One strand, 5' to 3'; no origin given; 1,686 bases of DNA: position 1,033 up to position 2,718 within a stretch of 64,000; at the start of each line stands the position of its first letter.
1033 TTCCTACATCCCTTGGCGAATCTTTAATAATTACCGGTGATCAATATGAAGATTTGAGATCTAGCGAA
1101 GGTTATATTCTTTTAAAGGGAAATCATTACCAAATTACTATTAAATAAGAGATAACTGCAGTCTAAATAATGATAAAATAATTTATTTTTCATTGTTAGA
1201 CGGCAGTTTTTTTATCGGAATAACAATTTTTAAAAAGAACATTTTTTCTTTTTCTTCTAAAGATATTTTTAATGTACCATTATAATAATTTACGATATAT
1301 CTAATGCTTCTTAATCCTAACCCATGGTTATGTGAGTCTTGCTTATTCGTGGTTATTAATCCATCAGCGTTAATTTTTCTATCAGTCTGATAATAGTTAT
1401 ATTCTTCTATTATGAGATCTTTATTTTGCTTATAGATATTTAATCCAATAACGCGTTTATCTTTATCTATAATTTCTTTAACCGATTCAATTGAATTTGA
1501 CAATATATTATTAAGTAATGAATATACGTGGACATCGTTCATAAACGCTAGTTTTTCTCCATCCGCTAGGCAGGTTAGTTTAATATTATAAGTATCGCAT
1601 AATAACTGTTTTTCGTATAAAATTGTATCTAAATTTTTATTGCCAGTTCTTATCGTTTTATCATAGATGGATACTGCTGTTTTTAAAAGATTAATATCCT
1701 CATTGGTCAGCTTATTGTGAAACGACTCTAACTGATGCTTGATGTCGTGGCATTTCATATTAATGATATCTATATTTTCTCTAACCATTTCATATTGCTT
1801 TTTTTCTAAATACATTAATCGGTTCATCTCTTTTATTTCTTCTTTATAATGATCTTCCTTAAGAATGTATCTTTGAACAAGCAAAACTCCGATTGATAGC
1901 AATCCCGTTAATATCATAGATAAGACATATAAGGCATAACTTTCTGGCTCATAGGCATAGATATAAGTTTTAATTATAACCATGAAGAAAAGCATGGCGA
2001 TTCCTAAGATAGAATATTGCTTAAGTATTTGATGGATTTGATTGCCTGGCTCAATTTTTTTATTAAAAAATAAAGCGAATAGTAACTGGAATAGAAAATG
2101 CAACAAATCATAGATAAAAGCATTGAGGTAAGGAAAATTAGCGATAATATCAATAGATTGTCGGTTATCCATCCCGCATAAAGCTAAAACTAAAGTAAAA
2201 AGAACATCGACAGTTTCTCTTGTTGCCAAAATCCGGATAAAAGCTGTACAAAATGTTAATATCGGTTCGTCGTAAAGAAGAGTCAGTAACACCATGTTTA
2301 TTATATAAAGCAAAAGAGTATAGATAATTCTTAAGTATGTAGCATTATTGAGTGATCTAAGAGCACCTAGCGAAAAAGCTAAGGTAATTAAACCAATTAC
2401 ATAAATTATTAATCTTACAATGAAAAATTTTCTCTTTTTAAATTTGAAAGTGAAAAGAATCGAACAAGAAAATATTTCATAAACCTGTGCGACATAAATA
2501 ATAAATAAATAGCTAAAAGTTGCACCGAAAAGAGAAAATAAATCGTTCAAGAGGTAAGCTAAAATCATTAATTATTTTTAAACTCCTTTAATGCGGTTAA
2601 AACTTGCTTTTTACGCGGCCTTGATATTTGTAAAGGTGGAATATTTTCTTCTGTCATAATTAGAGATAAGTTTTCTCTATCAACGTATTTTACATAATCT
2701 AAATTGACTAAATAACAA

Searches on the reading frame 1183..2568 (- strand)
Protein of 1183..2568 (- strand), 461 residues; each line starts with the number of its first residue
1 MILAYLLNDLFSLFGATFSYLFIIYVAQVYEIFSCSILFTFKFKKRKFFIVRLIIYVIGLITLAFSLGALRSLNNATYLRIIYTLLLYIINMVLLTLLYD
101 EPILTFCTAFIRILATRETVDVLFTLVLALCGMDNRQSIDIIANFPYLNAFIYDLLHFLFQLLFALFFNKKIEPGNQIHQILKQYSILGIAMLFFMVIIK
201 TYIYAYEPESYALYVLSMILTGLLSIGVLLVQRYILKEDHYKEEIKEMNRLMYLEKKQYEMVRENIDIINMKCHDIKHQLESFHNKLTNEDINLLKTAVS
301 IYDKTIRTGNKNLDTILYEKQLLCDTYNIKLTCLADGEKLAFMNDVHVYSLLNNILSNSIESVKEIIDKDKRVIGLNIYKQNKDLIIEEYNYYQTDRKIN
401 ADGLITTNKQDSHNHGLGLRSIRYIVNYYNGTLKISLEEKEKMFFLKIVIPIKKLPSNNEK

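Call 8: search_protein_families(library=pfam, proteins=[window:1183-2568:-], max_evalue=0.01)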
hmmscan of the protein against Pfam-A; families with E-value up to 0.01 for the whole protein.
window:1183-2568:- (461 aa): 1 family
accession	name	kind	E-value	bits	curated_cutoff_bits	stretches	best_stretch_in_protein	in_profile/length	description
PF14501.12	HATPase_c_5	-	1.8e-18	66.8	22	1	343-451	1-102/102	GHKL domain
